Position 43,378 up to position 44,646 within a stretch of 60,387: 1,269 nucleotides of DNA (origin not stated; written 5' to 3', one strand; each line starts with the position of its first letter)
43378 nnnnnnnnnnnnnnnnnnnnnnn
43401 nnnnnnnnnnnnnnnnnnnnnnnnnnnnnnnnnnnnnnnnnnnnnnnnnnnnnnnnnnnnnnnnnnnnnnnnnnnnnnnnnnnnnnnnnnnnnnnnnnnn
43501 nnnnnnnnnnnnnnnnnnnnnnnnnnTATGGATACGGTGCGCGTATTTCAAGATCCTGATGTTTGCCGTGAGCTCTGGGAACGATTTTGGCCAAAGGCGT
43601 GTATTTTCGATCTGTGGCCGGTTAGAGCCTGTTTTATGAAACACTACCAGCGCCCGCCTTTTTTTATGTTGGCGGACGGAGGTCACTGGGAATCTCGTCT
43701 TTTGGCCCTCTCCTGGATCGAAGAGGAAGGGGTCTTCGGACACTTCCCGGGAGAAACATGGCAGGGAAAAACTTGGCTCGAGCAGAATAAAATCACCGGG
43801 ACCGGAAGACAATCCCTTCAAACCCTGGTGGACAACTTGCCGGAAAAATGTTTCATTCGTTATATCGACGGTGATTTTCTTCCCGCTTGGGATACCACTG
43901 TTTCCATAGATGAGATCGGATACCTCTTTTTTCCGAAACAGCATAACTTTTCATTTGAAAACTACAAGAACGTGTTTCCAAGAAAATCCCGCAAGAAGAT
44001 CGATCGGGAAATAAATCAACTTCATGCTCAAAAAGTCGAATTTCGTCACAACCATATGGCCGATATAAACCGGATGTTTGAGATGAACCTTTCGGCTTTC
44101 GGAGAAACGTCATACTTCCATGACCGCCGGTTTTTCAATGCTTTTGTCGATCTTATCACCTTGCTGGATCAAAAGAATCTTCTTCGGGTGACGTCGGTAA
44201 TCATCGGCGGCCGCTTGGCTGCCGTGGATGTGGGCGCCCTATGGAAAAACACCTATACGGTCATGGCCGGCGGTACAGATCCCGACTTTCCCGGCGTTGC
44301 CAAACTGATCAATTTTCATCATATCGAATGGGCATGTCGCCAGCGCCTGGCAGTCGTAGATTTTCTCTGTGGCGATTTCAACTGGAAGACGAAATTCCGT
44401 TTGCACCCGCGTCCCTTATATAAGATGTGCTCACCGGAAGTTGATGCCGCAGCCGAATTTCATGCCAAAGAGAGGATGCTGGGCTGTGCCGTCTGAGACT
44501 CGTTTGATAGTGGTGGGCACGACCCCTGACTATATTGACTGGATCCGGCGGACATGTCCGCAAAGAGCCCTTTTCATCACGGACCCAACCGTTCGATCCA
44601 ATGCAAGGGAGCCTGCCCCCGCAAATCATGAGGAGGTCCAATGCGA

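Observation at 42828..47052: Sigma-54-controlled four-gene cassette pairing a pyruvoyl-type and a PLP-type decarboxylase with an ATP-grasp ligase and a FemAB/CelD-like transferase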

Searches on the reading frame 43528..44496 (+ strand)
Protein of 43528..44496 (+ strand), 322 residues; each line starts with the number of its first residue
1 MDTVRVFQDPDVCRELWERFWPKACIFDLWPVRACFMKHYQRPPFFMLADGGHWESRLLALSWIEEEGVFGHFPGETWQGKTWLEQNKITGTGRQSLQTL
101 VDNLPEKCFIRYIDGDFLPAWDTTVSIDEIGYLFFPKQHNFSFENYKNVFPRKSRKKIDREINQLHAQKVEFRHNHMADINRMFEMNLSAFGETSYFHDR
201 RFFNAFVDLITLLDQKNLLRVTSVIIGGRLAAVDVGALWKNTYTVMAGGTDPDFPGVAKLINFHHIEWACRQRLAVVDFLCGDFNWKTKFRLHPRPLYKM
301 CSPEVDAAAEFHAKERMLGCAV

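Call 3: search_protein_families(library=pfam, proteins=[window:43528-44496:+], max_evalue=0.01)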
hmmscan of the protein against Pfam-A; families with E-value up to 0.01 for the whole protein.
window:43528-44496:+ (322 aa): 1 family
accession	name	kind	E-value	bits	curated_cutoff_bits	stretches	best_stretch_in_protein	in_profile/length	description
PF13480.13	Acetyltransf_6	-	1.6e-22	80.6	22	1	152-287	1-142/143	Acetyltransferase (GNAT) domain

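Call 4: search_protein_families(library=ncbifam, proteins=[window:43528-44496:+], max_evalue=0.01)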
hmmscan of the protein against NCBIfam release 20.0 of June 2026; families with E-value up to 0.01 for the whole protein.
window:43528-44496:+ (322 aa): 0 families

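Call 7: find_homologous_proteins(query=window:43528-44496:+, max_evalue=0.00001)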
Query window:43528-44496:+ (322 aa): 861 proteins with E <= 0.00001 among 1820 candidates; the best 120 are listed.
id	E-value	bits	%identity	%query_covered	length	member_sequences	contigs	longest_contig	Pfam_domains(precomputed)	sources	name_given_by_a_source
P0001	2.3e-212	723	93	100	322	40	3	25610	PF13480.14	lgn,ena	-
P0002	7.0e-199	678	87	100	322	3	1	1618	PF13480.14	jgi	jgi:hypothetical protein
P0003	1.0e-198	678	87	100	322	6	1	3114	PF13480.14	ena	-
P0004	4.3e-198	676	87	100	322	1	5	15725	PF13480.14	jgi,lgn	jgi:hypothetical protein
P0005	2.4e-197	673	86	100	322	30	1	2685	PF13480.14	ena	-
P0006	1.3e-193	661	85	100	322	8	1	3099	PF13480.14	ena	-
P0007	8.7e-192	655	83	100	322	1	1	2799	PF13480.14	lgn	-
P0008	1.7e-191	654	81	100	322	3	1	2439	PF13480.14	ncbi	-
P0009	2.9e-190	650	82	100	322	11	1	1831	PF13480.14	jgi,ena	jgi:hypothetical protein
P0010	4.2e-190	650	82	100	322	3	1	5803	PF13480.14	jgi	jgi:hypothetical protein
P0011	1.2e-189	648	81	100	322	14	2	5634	PF13480.14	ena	-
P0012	1.0e-188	645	80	100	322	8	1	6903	PF13480.14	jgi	jgi:hypothetical protein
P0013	4.4e-187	640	80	100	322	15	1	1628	PF13480.14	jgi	jgi:CelD/BcsL family acetyltransferase involved in cellulose biosynthesis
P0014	8.3e-187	639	81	100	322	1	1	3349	PF13480.14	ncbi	-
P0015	4.0e-186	636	80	100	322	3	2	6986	PF13480.14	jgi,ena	jgi:hypothetical protein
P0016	1.2e-185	635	82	100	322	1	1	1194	PF13480.14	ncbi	-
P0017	3.4e-185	633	80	100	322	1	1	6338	PF13480.14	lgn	-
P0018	1.8e-184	631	80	100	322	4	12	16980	PF13480.14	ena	-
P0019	8.0e-184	629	80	100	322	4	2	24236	PF13480.14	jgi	jgi:hypothetical protein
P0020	2.9e-178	611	78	100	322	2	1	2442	PF13480.14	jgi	-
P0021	1.7e-167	575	84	89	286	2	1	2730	PF13480.14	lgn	-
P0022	1.8e-143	496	63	100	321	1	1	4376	PF13480.14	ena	-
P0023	1.6e-141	490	62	100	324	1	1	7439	PF13480.14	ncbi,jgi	-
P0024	4.2e-141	488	62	100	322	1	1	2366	PF13480.14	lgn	-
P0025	3.3e-140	485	62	100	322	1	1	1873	PF13480.14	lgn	-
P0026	8.9e-139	481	63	95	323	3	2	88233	PF13480.14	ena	-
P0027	1.1e-138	480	60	100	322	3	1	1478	PF13480.14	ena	-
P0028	2.0e-138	480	62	100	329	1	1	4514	PF13480.14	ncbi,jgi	jgi:hypothetical protein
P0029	1.1e-135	471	62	94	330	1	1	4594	PF13480.14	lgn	-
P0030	5.6e-135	468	61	100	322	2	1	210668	PF13480.14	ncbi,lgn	ncbi:MAG: GNAT family N-acetyltransferase [Thermodesulfobacteriota bacterium]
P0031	1.7e-131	457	59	100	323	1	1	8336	PF13480.14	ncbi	-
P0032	5.0e-130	452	60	96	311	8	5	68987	PF13480.14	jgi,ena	-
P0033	4.2e-124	432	55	100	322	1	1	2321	PF13480.14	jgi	jgi:hypothetical protein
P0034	6.0e-123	429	56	100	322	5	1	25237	PF13480.14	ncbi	-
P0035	2.1e-120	420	55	98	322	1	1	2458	PF13480.14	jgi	-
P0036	4.2e-119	416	57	95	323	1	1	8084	PF13480.14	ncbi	-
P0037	2.4e-116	407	53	100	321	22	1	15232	PF13480.14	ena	-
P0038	1.7e-115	404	52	98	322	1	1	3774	PF13480.14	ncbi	-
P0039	3.5e-115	403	57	93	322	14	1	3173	PF13480.14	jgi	jgi:hypothetical protein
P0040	1.4e-114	401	56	93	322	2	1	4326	PF13480.14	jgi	-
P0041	1.9e-114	401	53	99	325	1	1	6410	PF13480.14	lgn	-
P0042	5.4e-114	399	52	99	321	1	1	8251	PF13480.14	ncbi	ncbi:GNAT family N-acetyltransferase [Thermodesulfobacteriota bacterium]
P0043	1.1e-113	398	53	98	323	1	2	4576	PF13480.14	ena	-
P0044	5.1e-113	396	54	93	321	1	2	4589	PF13480.14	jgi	jgi:hypothetical protein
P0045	5.5e-113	396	54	100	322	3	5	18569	PF13480.14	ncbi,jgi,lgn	-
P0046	6.8e-113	396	53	97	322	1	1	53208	PF13480.14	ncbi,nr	ncbi:MAG: GNAT family N-acetyltransferase [Desulfobacteraceae bacterium]|nr:GNAT family N-acetyltran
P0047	1.9e-112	394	55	94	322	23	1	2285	PF13480.14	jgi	jgi:hypothetical protein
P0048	2.4e-112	394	52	98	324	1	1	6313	PF13480.14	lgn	-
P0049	4.6e-112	393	52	93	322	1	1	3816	PF13480.14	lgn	-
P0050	6.6e-112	392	54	94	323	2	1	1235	PF13480.14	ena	-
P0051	8.5e-112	392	52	100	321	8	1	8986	PF13480.14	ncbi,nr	ncbi:MAG: GNAT family N-acetyltransferase [Desulfobacteraceae bacterium]|nr:GNAT family N-acetyltran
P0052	8.9e-112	392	52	99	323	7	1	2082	PF13480.14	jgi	jgi:hypothetical protein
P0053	1.1e-111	392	55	93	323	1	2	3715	PF13480.14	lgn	-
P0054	2.4e-111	391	56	95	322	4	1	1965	PF13480.14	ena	-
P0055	2.5e-111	390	52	100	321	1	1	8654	PF13480.14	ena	-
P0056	3.0e-111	390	52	100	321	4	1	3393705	PF13480.14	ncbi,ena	-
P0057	3.5e-111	390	52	100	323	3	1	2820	PF13480.14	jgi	jgi:hypothetical protein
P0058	8.7e-111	389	52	96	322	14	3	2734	PF13480.14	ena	-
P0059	8.8e-111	389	52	95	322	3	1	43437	PF13480.14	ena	-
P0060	9.4e-111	389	52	97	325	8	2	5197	PF13480.14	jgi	-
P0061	1.5e-110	388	52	100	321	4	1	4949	PF13480.14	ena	-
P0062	1.7e-110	388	55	93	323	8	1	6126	PF13480.14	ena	-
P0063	2.3e-110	387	51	97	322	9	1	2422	PF13480.14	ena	-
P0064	2.9e-110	387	52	98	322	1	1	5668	PF13480.14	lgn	-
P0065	4.8e-110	386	54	93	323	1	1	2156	PF13480.14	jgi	-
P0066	4.8e-110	386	51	100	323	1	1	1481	PF13480.14,PF09924.16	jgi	jgi:hypothetical protein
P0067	5.2e-110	386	54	93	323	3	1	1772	PF13480.14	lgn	-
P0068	5.4e-110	386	53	96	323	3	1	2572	PF13480.14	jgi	jgi:hypothetical protein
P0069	8.7e-110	385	50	100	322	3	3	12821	PF13480.14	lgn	-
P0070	1.5e-109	385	51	93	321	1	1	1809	PF13480.14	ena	-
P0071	1.7e-109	384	54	93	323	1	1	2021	PF13480.14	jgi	jgi:hypothetical protein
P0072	2.2e-109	384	56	89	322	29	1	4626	PF13480.14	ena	-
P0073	3.8e-109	383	52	93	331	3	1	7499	PF13480.14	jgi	-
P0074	4.1e-109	383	51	96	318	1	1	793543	PF13480.14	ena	-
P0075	4.7e-109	383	53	95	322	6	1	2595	PF13480.14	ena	-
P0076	5.3e-109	383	54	93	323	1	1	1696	PF13480.14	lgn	-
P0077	5.4e-109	383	52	93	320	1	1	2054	PF13480.14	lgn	-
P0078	6.2e-109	383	50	99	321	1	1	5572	PF13480.14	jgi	jgi:hypothetical protein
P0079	6.5e-109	383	50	98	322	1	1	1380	PF13480.14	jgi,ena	-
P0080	7.0e-109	382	54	93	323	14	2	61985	PF13480.14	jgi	jgi:Acetyltransferase (GNAT) domain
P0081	9.6e-109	382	51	100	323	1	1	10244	PF13480.14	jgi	jgi:hypothetical protein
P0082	1.2e-108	382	52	100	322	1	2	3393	PF13480.14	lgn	-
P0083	1.3e-108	382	52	96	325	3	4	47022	PF13480.14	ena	-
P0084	1.3e-108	382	53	94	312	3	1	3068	PF13480.14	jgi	jgi:hypothetical protein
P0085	1.4e-108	381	54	93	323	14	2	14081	PF13480.14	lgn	-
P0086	1.5e-108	381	53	93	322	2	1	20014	PF13480.14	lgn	-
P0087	1.7e-108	381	50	100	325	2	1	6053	PF13480.14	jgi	jgi:hypothetical protein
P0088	1.9e-108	381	52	100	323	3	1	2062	PF13480.14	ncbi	-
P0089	2.3e-108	381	53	94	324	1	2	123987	PF13480.14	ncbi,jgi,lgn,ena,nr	ncbi:MAG: GNAT family N-acetyltransferase [Deltaproteobacteria bacterium]|nr:GNAT family N-acetyltra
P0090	2.4e-108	381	53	94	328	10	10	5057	PF13480.14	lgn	-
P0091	2.4e-108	381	52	100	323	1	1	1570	PF13480.14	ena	-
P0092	2.6e-108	381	53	100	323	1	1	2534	PF13480.14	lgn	-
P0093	2.6e-108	381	51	100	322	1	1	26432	PF13480.14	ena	-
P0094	2.6e-108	381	52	96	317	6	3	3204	PF13480.14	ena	-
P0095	2.7e-108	380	50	94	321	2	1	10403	PF13480.14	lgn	-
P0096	3.3e-108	380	52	99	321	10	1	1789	PF13480.14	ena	-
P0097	3.6e-108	380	52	96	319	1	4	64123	PF13480.14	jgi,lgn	-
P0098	3.8e-108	380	52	97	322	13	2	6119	PF13480.14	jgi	jgi:hypothetical protein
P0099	4.3e-108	380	55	93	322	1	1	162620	PF13480.14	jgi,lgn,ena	-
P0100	5.3e-108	380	53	95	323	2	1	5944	PF13480.14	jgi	jgi:hypothetical protein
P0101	6.1e-108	379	51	100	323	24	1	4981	PF13480.14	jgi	jgi:hypothetical protein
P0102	6.2e-108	379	52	93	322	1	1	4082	PF13480.14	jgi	-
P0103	6.3e-108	379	53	93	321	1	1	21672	PF13480.14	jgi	jgi:hypothetical protein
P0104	7.3e-108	379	53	94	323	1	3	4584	PF13480.14,PF09924.16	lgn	-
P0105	8.6e-108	379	52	100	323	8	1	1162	PF13480.14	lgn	-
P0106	8.8e-108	379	55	95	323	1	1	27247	PF13480.14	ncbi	-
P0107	1.1e-107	379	53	93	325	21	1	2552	PF13480.14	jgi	jgi:hypothetical protein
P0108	1.3e-107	378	52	100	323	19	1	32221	PF13480.14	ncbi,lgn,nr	ncbi:MAG: GNAT family N-acetyltransferase [Deltaproteobacteria bacterium]|nr:GNAT family N-acetyltra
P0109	1.4e-107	378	50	98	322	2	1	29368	PF13480.14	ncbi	-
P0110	1.4e-107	378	50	100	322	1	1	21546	PF13480.14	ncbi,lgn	-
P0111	1.4e-107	378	53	93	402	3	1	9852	PF13480.14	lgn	-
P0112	1.5e-107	378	53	93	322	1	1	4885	PF13480.14,PF09924.16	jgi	jgi:hypothetical protein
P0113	1.8e-107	378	53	97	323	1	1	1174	PF13480.14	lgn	-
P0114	2.1e-107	378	54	93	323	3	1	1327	PF13480.14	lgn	-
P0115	2.3e-107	377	55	93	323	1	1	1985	PF13480.14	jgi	jgi:hypothetical protein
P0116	2.6e-107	377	54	95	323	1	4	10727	PF13480.14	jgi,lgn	-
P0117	3.3e-107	377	51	95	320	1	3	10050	PF13480.14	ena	-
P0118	3.4e-107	377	53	100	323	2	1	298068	PF13480.14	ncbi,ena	-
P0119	3.5e-107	377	53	94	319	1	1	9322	PF13480.14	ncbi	-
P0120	3.8e-107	377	52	95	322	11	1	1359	PF13480.14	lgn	-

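Call 10: find_related_loci(query=A1, collection=genome_contigs, flank=10000)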
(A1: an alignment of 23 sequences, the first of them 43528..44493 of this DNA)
Query A1 (322 aa) in genome_contigs; peptide patterns used: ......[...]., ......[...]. (x = any residue, [..] = any of these).
477 stretches matched a pattern; 321 encode a relative of the query (tblastn E <= 1e-3); the best 80 are kept; 80 distinct loci.
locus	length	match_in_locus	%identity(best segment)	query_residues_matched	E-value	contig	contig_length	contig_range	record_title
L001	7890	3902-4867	90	1-322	0e+0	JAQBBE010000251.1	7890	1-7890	MAG: Desulfobacterales bacterium isolate MAG_345_bin-03 345_bin-03_ctg-251, whole genome shotgun sequence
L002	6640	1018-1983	88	1-322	0e+0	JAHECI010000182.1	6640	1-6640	MAG: Desulfobacterales bacterium isolate Ww166 NODE_32588_length_6640_cov_4.546249, whole genome shotgun sequence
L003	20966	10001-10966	81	1-322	0e+0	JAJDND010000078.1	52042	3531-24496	MAG: Desulfobacterales bacterium isolate ALJrbin.15 k141_8980163, whole genome shotgun sequence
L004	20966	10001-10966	81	1-322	0e+0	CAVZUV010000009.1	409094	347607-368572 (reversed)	MAG: uncultured delta proteobacterium isolate MFD02416.bin.2.152 genome assembly, contig: contig_17947, whole genome sho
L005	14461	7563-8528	80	1-322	0e+0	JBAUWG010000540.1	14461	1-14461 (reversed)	MAG: Desulfobacterales bacterium isolate MFD09702_ilm_asm_bin26 k127_284789, whole genome shotgun sequence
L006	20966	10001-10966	80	1-322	0e+0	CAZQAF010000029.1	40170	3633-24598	MAG TPA_asm: uncultured Desulfobacteraceae bacterium isolate binchicken_co224_214 genome assembly, contig: NODE_764_leng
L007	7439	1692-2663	62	1-322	1e-141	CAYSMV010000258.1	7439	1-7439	MAG TPA_asm: uncultured Desulfobacterales bacterium isolate SRP067234_co1_226 genome assembly, contig: k99_1104813, whol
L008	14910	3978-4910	60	1-310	8e-131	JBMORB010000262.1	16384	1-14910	MAG: Thermodesulfobacteriota bacterium isolate Betzabe_MAG169 MAG169_262, whole genome shotgun sequence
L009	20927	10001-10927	60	1-310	4e-130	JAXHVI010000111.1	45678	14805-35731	MAG: Thermodesulfobacteriota bacterium isolate MAG73_tar_biofilm MAG73_111, whole genome shotgun sequence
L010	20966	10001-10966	56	1-322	9e-126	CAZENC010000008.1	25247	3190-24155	MAG TPA_asm: uncultured Desulfobacteraceae bacterium isolate binchicken_co129_8 genome assembly, contig: NODE_5330_lengt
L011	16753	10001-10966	56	1-322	4e-125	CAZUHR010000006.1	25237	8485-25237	MAG TPA_asm: uncultured Desulfobacteraceae bacterium isolate binchicken_co129_132 genome assembly, contig: NODE_5333_len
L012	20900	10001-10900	56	1-300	2e-115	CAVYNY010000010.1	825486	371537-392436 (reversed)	MAG: uncultured delta proteobacterium isolate MFD05684.bin.2.75 genome assembly, contig: contig_26321, whole genome shot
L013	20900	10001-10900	56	1-300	5e-112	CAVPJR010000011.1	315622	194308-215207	MAG: uncultured delta proteobacterium isolate MFD09964.bin.3.281 genome assembly, contig: contig_2322, whole genome shot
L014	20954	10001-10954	52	4-321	4e-112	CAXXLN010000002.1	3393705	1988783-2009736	MAG: Desulfatiglandales bacterium isolate 53c9cee3-5eb1-4031-9065-1ba860722897 genome assembly, contig: contig_2, whole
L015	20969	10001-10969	51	1-322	1e-109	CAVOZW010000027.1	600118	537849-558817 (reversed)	MAG: uncultured delta proteobacterium isolate MFD09964.bin.1.31 genome assembly, contig: contig_898, whole genome shotgu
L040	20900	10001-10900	54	1-300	2e-105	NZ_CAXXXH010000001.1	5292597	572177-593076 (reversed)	MAG: uncultured Desulfosarcina sp. isolate 50816ded-68e0-41e8-a3df-c89a3961daa5 contig_1, whole genome shotgun sequence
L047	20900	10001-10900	49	1-300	1e-103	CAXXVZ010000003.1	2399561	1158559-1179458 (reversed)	MAG: Treponemataceae bacterium isolate 08f406a1-65ce-4a28-8a1b-b7e70c6c0ca5 genome assembly, contig: contig_3, whole gen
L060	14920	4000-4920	52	1-304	1e-101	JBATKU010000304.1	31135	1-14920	MAG: Desulfobacterales bacterium isolate MFD10234_ilm_asm_bin6 k127_173194, whole genome shotgun sequence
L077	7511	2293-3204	48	1-298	9e-100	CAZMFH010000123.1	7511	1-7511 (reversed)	MAG TPA_asm: uncultured Verrucomicrobiota bacterium isolate SRP263991_co7_842 genome assembly, contig: NODE_21327_length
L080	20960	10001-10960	45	4-322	4e-99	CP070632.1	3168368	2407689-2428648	MAG: Nitrospiraceae bacterium isolate bin97 chromosome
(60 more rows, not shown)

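Call 21: search_solved_structures(query=A1, max_evalue=10, show_alignments=1)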
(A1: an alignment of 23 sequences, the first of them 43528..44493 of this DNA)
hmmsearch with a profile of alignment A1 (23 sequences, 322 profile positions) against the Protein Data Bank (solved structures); distinct sequences matched with E-value up to 10: 3.
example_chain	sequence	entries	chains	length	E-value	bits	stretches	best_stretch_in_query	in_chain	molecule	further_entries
3js3_A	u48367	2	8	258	0.27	13.7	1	152-210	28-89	3-dehydroquinate dehydratase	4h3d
9jh7_A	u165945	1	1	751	1.1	11.8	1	132-203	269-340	Clostridium perfringens Argonaute (CpAgo)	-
9jh8_A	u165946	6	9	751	1.1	11.7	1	132-203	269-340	Clostridium perfringens Argonaute (CpAgo) | Clostridium perfringen Argonaute(CpAgo) | Clostridium perfringens Argonaute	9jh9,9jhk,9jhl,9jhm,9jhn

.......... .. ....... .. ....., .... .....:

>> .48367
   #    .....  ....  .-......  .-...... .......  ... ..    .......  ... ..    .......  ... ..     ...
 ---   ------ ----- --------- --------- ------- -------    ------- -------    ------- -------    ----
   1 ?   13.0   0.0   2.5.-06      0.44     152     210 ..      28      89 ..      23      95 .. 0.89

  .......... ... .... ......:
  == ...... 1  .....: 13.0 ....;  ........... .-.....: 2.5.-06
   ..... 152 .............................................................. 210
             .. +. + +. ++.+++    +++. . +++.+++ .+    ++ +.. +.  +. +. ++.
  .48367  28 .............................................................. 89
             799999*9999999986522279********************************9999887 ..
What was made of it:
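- Closest known: Aminoacyl-tRNA-dependent amide-forming transferases of the FemX fold. Different: A PDB search with the GNAT family profile found no significant match (call 21). tRNA dependence is untested, and acyl-CoA-using tandem GNATs also match, more weakly.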

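Call 31: predict_structure(alignment_id=A1)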
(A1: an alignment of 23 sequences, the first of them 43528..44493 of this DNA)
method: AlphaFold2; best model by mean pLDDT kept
length: 322 residues; sequences in the alignment: 23
mean_pLDDT: 82.4   pTM: 0.83
mean pLDDT of the five models: 82.4, 82.2, 80.5, 77.7, 77.7
residues with pLDDT >= 90: 151; 70-90: 108; 50-70: 46; < 50: 17
segments of 3 or more residues with pLDDT < 50: 307-322
pLDDT, mean of each block of 10 residues (from residue 1): 86 91 85 90 87 71 84 61 60 64 82 71 70 93 95 92 94 97 94 87 94 97 98 95 92 92 96 93 62 84 58 33 30
secondary structure, 60 per line:
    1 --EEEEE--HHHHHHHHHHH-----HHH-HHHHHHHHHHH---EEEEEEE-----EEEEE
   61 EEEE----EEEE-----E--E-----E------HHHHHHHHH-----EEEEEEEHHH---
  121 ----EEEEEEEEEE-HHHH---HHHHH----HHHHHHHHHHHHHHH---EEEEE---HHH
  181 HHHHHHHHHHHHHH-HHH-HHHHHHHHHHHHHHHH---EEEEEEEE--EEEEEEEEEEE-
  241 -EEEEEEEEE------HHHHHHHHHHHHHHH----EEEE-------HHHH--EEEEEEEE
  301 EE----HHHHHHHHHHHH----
elements in order: E3-7 H10-20 H30-40 E44-50 E56-64 E69-72 H94-102 E108-114 E125-134 H136-139 H143-147 H152-166 E170-174 H178-194 H200-215 E219-226 E229-239 E242-250 H257-271 E276-279 H287-290 E293-302 H307-318
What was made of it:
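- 43528..44496 (+): Tandem-GNAT, FemX-like transferase (322 aa), a core gene. The AlphaFold2 model has mean pLDDT 82 (call 31).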

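Call 34: fold_search(model_id=the predicted structure, library=pdb)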
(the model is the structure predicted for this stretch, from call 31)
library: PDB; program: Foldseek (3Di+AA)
matches with E <= 10: 625; with E <= 0.001: 85
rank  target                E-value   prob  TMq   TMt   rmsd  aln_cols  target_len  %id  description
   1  9wqx                  1.2e-11  1.00  0.59  0.65   5.0       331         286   14  aminoacyl-tRNA-dependent peptide synthase, Sbb17, complexed with streptothrisamine (released 2026-04-01)
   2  9wqw                  3.0e-11  1.00  0.59  0.65   5.0       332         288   14  aminoacyl-tRNA-dependent peptide synthase, Sbb17 (released 2026-04-01)
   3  1xf8                  5.0e-11  1.00  0.56  0.54   6.2       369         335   11  Crystal Structure of Weissella viridescens FemX (Y254F) Mutant (released 2005-05-31)
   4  9wqy                  1.0e-10  1.00  0.58  0.65   5.1       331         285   14  aminoacyl-tRNA-dependent peptide synthase, Sba18, complexed with streptothrisamine (released 2026-04-01)
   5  7z6a_A                1.0e-10  1.00  0.54  0.53   6.5       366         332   12  CRYSTAL STRUCTURE OF WEISSELLA VIRIDESCENS FEMXVV NON-RIBOSOMAL AMINO ACID TRANSFERASE IN COMPLEX WITH A PEPTIDYL-XNA  (released 2022-10-26)
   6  1xe4                  1.7e-10  1.00  0.57  0.55   6.9       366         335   11  Crystal Structure of Weissella viridescens FemX (K36M) Mutant (released 2005-05-31)
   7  7z5y_A                4.6e-10  1.00  0.56  0.54   6.0       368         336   13  CRYSTAL STRUCTURE OF WEISSELLA VIRIDESCENS FEMXVV NON-RIBOSOMAL AMINO ACID TRANSFERASE IN COMPLEX WITH A PEPTIDYL-XNA  (released 2022-10-26)
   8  2hqy_B                4.8e-10  1.00  0.57  0.61   6.1       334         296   11  Crystal Structure of Conserved Protein of Unknown Function from Bacteroides thetaiotaomicron VPI-5482 (released 2006-09-19)
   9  1ne9                  5.1e-10  1.00  0.58  0.56   6.1       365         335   12  Crystal Structure of Weissella viridescens FemX at 1.7 Ang Resolution (released 2004-02-10)
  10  9j8s_A                6.9e-10  1.00  0.52  0.24   8.5       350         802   10  MprF from Pseudomonas aeruginosa in nanodisc, C2 symmetry (released 2025-09-03)
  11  2hqy_A                9.7e-10  1.00  0.55  0.58   6.0       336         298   13  Crystal Structure of Conserved Protein of Unknown Function from Bacteroides thetaiotaomicron VPI-5482 (released 2006-09-19)
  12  4ii9_A                1.0e-09  1.00  0.54  0.52   6.5       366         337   12  Crystal structure of Weissella viridescens FemXVv non-ribosomal amino acid transferase in complex with a peptidyl-RNA  (released 2013-07-03)
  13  9j8q_A                2.8e-09  1.00  0.49  0.22   9.3       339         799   11  MprF from Pseudomonas aeruginosa in GDN micelle, C2 symmetry (released 2025-09-03)
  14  4v35                  3.9e-09  1.00  0.51  0.51   8.3       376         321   10  The Structure of A-PGS from Pseudomonas aeruginosa (released 2015-08-19)
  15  9goe_A                4.2e-09  1.00  0.50  0.22   8.5       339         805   12  Cryo-EM structure of the multiple peptide resistance factor (MprF) from Pseudomonas aeruginosa bound to a synthetic na (released 2025-03-12)
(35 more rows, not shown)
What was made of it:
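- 43528..44496 (+): The top 22 Foldseek PDB matches are, apart from one protein of unknown function (2hqy), aminoacyl-tRNA-dependent transferases: Sbb17/Sba18, FemX and MprF/aaPGS (E from 1e-11 to 1e-7, query TM 0.47-0.59; call 34).
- On FemABX / aminoacyl-tRNA-dependent transferases: Sbb17, Sba18, FemX and MprF/aaPGS, together with one protein of unknown function (2hqy), fill ranks 1-22 (calls 31, 34).
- Closest known: Aminoacyl-tRNA-dependent amide-forming transferases of the FemX fold. Same: Apart from one protein of unknown function, the 22 best structural matches are of this kind (call 34).
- The GNAT model matches aminoacyl-tRNA-dependent amide-forming enzymes best (call 34). The Foldseek TM-scores for the GNAT are moderate (0.47-0.59), and acyl-CoA-using tandem GNATs also match at E near 1e-7 (call 34). 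FemX and MprF are among the best structural matches (call 34).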

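Call 48: search_protein_families(library=pfam, proteins=[L002:4535-5281:-, L040:13575-14291:+, L060:7652-8389:+, L040:14431-16005:+], max_evalue=0.1)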
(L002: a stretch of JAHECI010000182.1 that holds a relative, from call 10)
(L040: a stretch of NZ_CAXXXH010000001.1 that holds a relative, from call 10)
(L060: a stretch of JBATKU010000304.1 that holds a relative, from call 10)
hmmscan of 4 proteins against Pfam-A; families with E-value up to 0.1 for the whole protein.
L002:4535-5281:- (248 aa): 3 families
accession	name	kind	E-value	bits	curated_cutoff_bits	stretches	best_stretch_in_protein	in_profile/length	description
PF13529.12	Peptidase_C39_2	-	4.2e-09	37.6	24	1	8-194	6-142/143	Peptidase_C39 like family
PF03412.21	Peptidase_C39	-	3.2e-07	30.7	22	1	7-73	4-69/133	Peptidase C39 family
PF09778.15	Guanylate_cyc_2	-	0.00011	22.1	28.1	1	131-203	117-191/212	Guanylylate cyclase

L040:13575-14291:+ (238 aa): 4 families
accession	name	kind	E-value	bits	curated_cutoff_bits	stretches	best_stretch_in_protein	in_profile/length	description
PF13529.12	Peptidase_C39_2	-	4.4e-10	40.7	24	1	7-196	3-142/143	Peptidase_C39 like family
PF03412.21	Peptidase_C39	-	0.00014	22.1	22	1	8-75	3-69/133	Peptidase C39 family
PF09778.15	Guanylate_cyc_2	-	0.012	15.4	28.1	1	173-198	159-184/212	Guanylylate cyclase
PF14399.12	BtrH_N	-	0.018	15.7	29.7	0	174-196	112-134/134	Butirosin biosynthesis protein H, N-terminal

L060:7652-8389:+ (245 aa): 3 families
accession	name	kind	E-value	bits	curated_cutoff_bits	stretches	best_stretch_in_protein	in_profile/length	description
PF13529.12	Peptidase_C39_2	-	1.2e-10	42.6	24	2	133-196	92-142/143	Peptidase_C39 like family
PF03412.21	Peptidase_C39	-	7.7e-09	35.9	22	1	8-77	3-71/133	Peptidase C39 family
PF09778.15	Guanylate_cyc_2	-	6e-05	22.9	28.1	1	123-207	107-193/212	Guanylylate cyclase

L040:14431-16005:+ (524 aa): 4 families
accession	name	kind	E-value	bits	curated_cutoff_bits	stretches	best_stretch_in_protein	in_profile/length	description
PF10996.14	Beta-Casp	-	1.1e-39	136.1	27.7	1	302-428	1-120/120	Beta-Casp domain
PF07521.17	RMMBL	-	5.1e-18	65.3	21.6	1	454-516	2-63/63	Zn-dependent metallo-hydrolase RNA specificity domain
PF00753.33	Lactamase_B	-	1e-06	29.3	22.7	1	13-85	5-75/196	Metallo-beta-lactamase superfamily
PF12706.13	Lactamase_B_2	-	6.7e-05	23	27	1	25-91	2-69/200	Beta-lactamase superfamily domain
